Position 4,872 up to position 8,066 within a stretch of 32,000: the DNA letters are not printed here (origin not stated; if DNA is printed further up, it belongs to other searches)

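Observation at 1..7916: Co-oriented SNF2 helicase, orphan nuclease-like ORF, Mod, toxin-antitoxin and Res: a type III-like R-M locus with extra modules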

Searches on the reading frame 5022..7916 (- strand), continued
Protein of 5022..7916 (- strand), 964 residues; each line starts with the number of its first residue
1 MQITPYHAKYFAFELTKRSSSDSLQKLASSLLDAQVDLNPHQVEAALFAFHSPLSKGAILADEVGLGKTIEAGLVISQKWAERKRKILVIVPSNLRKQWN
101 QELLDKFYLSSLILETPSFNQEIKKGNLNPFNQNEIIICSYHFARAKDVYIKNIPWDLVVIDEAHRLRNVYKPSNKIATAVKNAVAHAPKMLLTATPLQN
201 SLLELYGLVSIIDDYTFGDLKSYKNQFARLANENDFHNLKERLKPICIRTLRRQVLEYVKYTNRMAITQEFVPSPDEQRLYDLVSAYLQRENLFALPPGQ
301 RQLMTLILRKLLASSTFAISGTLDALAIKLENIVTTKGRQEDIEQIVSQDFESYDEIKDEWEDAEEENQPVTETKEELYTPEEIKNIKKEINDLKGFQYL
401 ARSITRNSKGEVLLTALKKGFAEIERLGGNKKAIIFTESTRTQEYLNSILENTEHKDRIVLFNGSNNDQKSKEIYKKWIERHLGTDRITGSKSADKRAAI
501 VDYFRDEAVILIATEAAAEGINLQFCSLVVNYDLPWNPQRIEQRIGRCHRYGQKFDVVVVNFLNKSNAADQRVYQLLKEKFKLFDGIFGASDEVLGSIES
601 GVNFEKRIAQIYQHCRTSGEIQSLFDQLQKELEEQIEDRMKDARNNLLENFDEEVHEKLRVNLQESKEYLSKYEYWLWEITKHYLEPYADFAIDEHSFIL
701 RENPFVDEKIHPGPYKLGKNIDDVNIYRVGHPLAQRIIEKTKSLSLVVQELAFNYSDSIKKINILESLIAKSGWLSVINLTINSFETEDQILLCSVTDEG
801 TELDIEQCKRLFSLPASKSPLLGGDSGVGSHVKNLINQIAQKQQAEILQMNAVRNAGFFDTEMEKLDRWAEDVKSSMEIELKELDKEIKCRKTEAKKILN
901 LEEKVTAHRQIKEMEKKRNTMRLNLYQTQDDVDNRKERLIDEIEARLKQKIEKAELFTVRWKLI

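Call 81: search_protein_families(library=pfam, proteins=[L096:13025-14464:+, L096:14457-15062:+], max_evalue=0.001)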
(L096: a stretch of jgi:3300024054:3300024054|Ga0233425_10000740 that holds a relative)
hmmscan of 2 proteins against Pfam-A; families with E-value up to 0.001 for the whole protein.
L096:13025-14464:+ (479 aa): 6 families
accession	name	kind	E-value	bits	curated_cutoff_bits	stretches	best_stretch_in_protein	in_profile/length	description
PF13749.12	HATPase_c_4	-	8e-26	90.3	26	1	282-366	1-89/89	Putative ATP-dependent DNA helicase recG C-terminal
PF04326.19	SLFN_AlbA_2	-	1.3e-18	68.1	25.3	1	15-119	1-118/118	Schlafen, AlbA_2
PF13412.12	HTH_24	-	6.3e-06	26.1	21.9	1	419-463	3-47/48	Winged helix-turn-helix DNA-binding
PF08279.18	HTH_11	-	1.5e-05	25.2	25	1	422-460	3-42/55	HTH domain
PF08220.18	HTH_DeoR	-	0.00032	20.8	21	1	422-466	3-47/57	DeoR-like helix-turn-helix domain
PF01399.33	PCI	-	0.0009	19.8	22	0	422-457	28-63/84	PCI domain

L096:14457-15062:+ (201 aa): 0 families

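Call 82: search_protein_families(library=phrogs, proteins=[window:5022-7916:-], max_evalue=0.001)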
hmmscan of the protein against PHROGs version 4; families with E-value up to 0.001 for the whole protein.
window:5022-7916:- (964 aa): 10 families
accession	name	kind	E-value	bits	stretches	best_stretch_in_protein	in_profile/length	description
phrog_62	-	DNA, RNA and nucleotide metabolism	6.1e-75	253.7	1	33-939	692-1505/1881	DNA helicase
phrog_23807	-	unknown function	6e-49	167.6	1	19-596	113-653/1053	-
phrog_26785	-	unknown function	1.3e-33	117.1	2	302-597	578-877/1087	-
phrog_29996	-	unknown function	2.1e-23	83.3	2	57-242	744-920/1189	-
phrog_16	-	DNA, RNA and nucleotide metabolism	9.4e-21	74.7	2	422-877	484-778/986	DNA helicase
phrog_11801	-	other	1.6e-12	46.5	1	448-581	1349-1486/2269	DNA methyltransferase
phrog_1685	-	unknown function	6.7e-12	44.4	1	506-593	1466-1554/2278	-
phrog_11354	-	unknown function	2.2e-06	28.3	1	506-580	22-97/116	-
phrog_21391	-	DNA, RNA and nucleotide metabolism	0.00025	19.2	1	486-550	1394-1453/2021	DNA helicase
phrog_10089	-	moron, auxiliary metabolic gene and host takeover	0.00087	17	1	513-600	2892-2983/4647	DarB-like antirestriction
